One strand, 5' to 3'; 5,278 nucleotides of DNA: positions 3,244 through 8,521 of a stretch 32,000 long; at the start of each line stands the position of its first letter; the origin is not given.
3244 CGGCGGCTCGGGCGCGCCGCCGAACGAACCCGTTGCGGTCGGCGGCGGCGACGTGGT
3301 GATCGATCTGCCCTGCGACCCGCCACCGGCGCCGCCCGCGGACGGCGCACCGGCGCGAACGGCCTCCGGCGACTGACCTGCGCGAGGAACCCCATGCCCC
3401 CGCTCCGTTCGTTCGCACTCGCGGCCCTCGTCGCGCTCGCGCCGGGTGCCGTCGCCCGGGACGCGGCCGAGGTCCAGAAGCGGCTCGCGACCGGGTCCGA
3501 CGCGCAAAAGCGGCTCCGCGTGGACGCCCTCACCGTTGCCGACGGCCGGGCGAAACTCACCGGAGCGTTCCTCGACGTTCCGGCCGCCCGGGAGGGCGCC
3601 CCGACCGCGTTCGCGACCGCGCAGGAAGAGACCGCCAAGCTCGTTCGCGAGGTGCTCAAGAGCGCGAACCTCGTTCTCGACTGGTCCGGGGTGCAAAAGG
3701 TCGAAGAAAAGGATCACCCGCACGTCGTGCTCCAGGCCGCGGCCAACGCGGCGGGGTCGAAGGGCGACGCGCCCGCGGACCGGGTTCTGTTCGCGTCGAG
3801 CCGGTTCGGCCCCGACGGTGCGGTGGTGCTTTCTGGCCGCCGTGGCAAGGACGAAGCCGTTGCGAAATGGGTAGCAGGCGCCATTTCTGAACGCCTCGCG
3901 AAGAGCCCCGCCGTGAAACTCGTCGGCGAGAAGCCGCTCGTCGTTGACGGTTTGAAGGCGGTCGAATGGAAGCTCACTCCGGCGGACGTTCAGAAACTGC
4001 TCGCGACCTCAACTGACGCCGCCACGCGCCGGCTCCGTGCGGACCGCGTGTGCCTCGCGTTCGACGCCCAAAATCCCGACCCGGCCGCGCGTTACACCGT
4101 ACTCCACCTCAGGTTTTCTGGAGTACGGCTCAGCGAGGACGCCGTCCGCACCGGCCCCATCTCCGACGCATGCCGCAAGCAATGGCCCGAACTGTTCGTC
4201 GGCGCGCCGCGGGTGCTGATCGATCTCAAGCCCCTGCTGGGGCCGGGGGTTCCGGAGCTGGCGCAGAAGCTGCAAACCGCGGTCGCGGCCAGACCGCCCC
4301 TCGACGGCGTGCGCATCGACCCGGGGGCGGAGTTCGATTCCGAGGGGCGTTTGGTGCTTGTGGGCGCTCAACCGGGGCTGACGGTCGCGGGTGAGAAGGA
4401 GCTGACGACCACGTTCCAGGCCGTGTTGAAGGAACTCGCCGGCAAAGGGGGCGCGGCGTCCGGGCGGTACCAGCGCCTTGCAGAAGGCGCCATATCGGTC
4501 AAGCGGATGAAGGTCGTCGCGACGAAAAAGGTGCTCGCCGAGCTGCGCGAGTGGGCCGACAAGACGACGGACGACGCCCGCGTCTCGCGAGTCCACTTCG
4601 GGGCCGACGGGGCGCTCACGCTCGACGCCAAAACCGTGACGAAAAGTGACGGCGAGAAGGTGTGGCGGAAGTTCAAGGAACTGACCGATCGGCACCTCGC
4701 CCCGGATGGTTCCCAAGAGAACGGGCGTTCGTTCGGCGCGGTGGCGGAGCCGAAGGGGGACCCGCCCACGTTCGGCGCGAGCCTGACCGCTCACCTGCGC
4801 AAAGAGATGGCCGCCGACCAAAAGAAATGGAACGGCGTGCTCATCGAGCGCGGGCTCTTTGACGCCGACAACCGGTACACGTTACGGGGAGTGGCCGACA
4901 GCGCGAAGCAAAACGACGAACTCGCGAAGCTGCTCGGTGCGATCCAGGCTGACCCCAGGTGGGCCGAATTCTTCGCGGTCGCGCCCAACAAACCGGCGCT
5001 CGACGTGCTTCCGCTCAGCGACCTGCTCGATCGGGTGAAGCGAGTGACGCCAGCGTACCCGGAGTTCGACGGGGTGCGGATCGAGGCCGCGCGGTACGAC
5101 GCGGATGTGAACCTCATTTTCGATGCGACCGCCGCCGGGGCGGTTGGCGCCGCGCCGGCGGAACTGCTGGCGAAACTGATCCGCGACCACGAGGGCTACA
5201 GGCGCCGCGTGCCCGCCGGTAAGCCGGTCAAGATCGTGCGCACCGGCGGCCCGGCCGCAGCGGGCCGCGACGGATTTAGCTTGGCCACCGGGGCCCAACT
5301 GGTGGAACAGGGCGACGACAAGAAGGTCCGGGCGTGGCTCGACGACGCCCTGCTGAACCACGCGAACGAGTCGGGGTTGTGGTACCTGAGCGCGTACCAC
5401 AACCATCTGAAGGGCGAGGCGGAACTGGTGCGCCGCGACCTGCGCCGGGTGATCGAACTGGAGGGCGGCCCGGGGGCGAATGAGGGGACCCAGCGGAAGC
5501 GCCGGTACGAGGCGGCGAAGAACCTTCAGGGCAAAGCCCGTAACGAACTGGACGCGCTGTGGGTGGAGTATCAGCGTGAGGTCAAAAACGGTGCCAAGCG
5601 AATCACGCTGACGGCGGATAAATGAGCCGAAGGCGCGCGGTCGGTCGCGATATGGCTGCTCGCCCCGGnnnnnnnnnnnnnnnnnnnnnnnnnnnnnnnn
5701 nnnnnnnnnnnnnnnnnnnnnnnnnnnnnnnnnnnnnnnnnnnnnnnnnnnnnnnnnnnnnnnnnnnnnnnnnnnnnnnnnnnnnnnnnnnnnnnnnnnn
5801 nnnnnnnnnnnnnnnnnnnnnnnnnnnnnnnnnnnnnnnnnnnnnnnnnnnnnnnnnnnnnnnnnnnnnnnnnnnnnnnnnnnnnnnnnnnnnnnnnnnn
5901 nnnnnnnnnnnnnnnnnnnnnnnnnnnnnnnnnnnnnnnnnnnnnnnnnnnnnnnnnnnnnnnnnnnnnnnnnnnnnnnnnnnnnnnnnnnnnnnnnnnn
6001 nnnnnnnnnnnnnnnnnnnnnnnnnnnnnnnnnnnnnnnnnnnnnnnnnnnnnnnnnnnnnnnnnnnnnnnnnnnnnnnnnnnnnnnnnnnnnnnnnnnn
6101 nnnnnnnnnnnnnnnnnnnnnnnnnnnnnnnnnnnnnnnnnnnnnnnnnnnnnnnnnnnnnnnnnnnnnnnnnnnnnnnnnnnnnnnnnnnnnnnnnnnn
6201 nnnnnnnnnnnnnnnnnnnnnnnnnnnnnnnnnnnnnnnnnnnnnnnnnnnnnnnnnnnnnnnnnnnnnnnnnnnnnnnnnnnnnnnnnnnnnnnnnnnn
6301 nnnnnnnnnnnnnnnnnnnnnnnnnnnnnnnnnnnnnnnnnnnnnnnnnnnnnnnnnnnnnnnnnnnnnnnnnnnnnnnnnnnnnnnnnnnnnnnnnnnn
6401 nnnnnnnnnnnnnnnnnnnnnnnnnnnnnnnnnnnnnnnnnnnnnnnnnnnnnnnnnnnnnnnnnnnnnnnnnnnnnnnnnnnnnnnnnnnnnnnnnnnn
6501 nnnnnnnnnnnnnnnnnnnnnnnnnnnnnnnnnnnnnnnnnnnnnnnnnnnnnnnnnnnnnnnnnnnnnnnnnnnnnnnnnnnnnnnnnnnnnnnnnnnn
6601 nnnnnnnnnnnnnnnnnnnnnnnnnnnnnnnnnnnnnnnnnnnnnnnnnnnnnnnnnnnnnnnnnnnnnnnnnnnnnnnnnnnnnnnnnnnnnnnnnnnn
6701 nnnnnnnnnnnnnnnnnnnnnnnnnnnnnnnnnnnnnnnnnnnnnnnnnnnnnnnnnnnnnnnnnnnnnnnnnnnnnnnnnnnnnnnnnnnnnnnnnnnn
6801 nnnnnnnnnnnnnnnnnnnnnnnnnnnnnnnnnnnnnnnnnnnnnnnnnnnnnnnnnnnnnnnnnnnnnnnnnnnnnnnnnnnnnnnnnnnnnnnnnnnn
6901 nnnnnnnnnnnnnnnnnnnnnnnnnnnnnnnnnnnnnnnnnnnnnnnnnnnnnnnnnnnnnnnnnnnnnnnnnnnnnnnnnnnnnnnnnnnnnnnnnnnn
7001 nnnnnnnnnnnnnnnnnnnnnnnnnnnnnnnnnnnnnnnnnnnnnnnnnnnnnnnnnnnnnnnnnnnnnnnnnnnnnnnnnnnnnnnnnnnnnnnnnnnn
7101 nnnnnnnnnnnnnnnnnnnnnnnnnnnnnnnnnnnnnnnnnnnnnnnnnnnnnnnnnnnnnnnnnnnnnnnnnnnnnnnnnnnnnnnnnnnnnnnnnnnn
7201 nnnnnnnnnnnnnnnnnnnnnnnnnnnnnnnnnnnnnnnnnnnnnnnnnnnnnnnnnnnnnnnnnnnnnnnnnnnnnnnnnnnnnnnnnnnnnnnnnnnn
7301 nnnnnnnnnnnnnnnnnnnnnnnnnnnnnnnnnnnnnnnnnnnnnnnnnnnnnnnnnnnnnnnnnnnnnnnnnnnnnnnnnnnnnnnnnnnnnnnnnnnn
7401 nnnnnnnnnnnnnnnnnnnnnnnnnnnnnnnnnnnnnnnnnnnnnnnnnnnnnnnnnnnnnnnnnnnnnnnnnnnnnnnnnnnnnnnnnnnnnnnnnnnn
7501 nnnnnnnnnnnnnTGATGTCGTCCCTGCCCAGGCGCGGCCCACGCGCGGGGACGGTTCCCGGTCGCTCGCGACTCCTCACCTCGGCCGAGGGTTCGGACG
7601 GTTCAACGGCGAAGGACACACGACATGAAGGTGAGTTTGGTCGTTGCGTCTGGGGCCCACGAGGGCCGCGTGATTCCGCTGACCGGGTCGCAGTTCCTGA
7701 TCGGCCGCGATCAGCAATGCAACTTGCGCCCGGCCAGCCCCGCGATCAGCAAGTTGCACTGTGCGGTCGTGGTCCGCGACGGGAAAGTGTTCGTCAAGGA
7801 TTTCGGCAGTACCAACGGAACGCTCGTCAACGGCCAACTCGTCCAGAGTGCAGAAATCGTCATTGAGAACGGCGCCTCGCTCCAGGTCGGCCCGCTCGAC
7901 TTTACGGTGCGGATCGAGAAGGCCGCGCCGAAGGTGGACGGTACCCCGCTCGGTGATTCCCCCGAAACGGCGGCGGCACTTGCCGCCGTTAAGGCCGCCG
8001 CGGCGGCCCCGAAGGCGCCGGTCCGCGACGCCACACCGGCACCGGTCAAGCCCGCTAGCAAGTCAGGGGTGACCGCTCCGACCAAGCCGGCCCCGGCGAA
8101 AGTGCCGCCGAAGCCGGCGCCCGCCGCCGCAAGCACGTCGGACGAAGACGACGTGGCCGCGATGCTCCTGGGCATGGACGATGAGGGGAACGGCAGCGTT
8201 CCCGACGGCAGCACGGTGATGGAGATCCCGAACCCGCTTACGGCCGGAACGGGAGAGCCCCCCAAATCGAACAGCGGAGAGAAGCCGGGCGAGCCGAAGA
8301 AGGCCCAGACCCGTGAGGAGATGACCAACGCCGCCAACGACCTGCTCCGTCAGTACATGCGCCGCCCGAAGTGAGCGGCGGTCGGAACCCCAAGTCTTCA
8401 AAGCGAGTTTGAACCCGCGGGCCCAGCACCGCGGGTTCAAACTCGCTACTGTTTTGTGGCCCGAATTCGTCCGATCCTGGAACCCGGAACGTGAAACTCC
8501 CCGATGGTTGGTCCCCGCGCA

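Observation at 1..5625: Four-gene same-strand cluster: Zn-ribbon protein, live vWA, dead-vWA::PP2C fusion, exported multi-BON-like protein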

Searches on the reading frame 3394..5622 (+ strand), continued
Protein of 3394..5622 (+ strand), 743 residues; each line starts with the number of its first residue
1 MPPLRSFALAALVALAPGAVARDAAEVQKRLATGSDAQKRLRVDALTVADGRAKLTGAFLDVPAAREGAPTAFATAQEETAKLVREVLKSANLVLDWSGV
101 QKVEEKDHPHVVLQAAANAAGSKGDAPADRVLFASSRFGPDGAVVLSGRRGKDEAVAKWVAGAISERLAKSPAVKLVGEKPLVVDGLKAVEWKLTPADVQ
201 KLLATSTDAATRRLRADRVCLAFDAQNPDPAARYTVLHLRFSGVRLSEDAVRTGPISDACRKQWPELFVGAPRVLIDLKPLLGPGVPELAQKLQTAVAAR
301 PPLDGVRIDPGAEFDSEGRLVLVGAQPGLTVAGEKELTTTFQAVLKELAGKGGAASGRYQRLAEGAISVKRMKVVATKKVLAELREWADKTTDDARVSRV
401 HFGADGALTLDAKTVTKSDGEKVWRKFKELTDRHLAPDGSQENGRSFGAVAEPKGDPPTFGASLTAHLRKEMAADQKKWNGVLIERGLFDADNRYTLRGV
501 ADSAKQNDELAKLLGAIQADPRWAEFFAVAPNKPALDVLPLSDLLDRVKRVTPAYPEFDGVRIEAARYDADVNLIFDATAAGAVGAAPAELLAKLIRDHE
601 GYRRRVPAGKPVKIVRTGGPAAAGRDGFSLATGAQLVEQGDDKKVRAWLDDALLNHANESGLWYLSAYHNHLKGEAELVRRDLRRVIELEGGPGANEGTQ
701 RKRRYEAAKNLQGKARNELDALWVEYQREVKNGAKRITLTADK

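Call 95: find_encoding_contigs(protein=P0332, flank=10000, max_places=2)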
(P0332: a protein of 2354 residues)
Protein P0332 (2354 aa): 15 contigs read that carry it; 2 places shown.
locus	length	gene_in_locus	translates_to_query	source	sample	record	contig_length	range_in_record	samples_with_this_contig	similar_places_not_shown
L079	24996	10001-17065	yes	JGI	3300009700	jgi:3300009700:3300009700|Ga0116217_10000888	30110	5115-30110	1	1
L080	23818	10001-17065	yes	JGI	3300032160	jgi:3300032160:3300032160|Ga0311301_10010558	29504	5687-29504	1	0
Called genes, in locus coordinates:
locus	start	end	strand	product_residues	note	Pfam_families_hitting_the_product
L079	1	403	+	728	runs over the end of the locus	PF19993:DO-GTPase2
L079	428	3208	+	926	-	-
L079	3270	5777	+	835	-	PF20013:GAP1-N2, PF20014:GAP1-M (weak)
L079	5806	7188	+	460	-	-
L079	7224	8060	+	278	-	-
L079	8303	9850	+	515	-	PF13672:PP2C_2 (faint)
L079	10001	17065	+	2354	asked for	-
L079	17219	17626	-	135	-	PF01521:Fe-S_biosyn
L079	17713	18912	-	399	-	PF00266:Aminotran_5, PF01212:Beta_elim_lyase (faint)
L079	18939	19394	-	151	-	PF02082:Rrf2, PF09339:HTH_IclR (weak)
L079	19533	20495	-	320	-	PF10077:DUF2314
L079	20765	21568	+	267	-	PF03746:LamB_YcsF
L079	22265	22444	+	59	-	-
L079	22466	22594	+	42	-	-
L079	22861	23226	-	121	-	-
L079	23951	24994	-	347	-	?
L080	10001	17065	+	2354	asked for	-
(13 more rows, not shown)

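Call 96: find_encoding_contigs(protein=P0310, flank=10000, max_places=2)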
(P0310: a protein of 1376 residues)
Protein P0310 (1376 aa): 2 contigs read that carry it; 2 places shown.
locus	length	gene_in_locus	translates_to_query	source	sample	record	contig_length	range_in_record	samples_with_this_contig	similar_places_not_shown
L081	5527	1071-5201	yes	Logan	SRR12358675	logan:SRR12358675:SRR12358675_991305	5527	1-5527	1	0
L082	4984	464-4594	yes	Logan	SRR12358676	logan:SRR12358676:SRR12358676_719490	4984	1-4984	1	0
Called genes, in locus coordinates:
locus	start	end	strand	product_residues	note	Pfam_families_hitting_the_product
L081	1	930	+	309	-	?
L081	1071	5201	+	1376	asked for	-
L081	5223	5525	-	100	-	?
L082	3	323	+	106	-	?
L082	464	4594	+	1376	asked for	-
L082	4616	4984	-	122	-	?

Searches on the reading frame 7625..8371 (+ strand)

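Call 8: search_protein_families(library=pfam, proteins=[window:7625-8371:+], max_evalue=1)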
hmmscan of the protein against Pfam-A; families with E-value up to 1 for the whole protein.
window:7625-8371:+ (249 aa): 2 families
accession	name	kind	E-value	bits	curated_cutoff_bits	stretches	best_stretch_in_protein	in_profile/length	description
PF16697.10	Yop-YscD_cpl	-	1.3e-16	61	33.2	1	7-96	2-91/94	Inner membrane component of T3SS, cytoplasmic domain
PF00498.31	FHA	-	7.9e-16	58.7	20.7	1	25-89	2-67/67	FHA domain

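Call 9: search_protein_families(library=padloc, proteins=[window:7625-8371:+], max_evalue=1)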
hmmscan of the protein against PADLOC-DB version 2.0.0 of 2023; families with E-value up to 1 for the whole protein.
window:7625-8371:+ (249 aa): 0 families

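Call 11: search_protein_families(library=ncbifam, proteins=[window:7625-8371:+], max_evalue=1)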
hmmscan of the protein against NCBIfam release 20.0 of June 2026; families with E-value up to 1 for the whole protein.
window:7625-8371:+ (249 aa): 7 families
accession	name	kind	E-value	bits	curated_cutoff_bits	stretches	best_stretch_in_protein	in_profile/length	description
NF049868.1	FhaB_Rv0019c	equivalog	5.8e-15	55.7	125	1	4-89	68-152/158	FHA domain-containing protein FhaB/FipA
TIGR03354.1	VI_FHA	hypoth_equivalog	1.1e-13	51.8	120.25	1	21-184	23-181/420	type VI secretion system-associated FHA domain protein TagH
NF033760.1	gliding_GltG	equivalog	7.9e-12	44.5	650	1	26-170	28-166/650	adventurous gliding motility protein GltG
NF052573.1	HisKinEspAMyxo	equivalog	4.3e-09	35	1400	1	9-90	33-113/755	serine histidine kinase EspA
NF041660.2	oxygluDhInhib_OdhI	equivalog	9.1e-05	22.3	200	1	5-90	39-122/130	oxoglutarate dehydrogenase inhibitor Odhl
TIGR02500.1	type_III_yscD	equivalog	0.00011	21.3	86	1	7-108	5-106/413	type III secretion system inner membrane ring subunit SctD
NF052403.1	ESX1TransRegEspM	equivalog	0.00026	20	550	1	4-78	12-84/367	ESX-1 type VII secretion system transcriptional regulator EspM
